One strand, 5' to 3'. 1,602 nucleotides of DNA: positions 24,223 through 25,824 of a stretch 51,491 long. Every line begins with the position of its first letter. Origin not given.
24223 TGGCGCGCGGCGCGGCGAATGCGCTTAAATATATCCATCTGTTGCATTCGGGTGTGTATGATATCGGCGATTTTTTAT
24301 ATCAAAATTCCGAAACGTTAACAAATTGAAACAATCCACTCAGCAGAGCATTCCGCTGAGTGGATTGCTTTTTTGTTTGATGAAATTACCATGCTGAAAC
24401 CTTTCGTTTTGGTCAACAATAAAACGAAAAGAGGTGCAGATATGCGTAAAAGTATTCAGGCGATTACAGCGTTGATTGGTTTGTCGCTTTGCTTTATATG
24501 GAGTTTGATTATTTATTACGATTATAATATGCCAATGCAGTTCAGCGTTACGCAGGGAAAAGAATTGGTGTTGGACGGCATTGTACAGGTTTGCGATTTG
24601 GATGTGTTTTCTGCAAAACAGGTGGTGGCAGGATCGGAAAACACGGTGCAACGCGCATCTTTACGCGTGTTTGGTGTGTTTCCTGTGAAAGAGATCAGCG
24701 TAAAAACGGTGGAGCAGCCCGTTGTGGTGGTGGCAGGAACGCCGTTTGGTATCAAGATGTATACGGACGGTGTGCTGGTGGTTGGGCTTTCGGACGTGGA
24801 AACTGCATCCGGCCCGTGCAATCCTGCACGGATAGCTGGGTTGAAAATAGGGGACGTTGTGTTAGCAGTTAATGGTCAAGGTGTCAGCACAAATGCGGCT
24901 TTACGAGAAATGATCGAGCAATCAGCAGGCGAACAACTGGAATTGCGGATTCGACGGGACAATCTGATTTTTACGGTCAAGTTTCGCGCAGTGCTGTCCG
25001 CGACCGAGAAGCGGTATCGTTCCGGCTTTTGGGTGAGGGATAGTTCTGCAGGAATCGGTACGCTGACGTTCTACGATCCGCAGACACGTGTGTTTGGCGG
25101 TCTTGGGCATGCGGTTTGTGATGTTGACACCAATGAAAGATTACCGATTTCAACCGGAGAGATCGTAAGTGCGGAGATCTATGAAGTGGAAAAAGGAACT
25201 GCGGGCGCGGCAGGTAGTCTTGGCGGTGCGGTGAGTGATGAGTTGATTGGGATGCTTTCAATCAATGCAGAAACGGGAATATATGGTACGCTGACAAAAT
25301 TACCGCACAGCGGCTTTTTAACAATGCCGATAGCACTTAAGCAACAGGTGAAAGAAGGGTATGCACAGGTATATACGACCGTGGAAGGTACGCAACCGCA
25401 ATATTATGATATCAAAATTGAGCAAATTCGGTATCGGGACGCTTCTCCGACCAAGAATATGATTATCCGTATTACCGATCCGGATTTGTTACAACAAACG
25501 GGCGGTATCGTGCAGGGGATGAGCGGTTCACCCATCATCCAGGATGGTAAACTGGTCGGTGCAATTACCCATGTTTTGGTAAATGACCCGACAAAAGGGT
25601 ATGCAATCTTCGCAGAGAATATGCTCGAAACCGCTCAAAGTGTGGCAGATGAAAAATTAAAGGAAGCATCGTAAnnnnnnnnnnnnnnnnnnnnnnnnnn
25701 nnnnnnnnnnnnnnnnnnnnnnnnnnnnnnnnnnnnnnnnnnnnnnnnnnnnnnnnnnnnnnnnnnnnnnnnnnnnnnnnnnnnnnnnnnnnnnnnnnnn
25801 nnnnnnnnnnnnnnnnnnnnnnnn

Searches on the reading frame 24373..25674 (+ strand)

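Call 6: search_protein_families(library=pfam, proteins=[window:24373-25674:+], max_evalue=0.01)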
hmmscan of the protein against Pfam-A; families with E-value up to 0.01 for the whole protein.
window:24373-25674:+ (433 aa): 5 families
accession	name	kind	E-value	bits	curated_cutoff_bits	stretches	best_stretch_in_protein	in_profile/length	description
PF05580.18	Peptidase_S55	-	5.5e-82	275.3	25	1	214-418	2-210/210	SpoIVB peptidase S55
PF17820.7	PDZ_6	-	2.1e-09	37.4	27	1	151-195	10-54/54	PDZ domain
PF13180.12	PDZ_2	-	2.7e-06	28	27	1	150-197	23-71/80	PDZ domain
PF14685.13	PDZ_Tricorn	-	0.00014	22.2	25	1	156-196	37-79/88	Tricorn protease PDZ domain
PF00595.29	PDZ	-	0.0034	18.2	23.2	1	151-184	37-72/81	PDZ domain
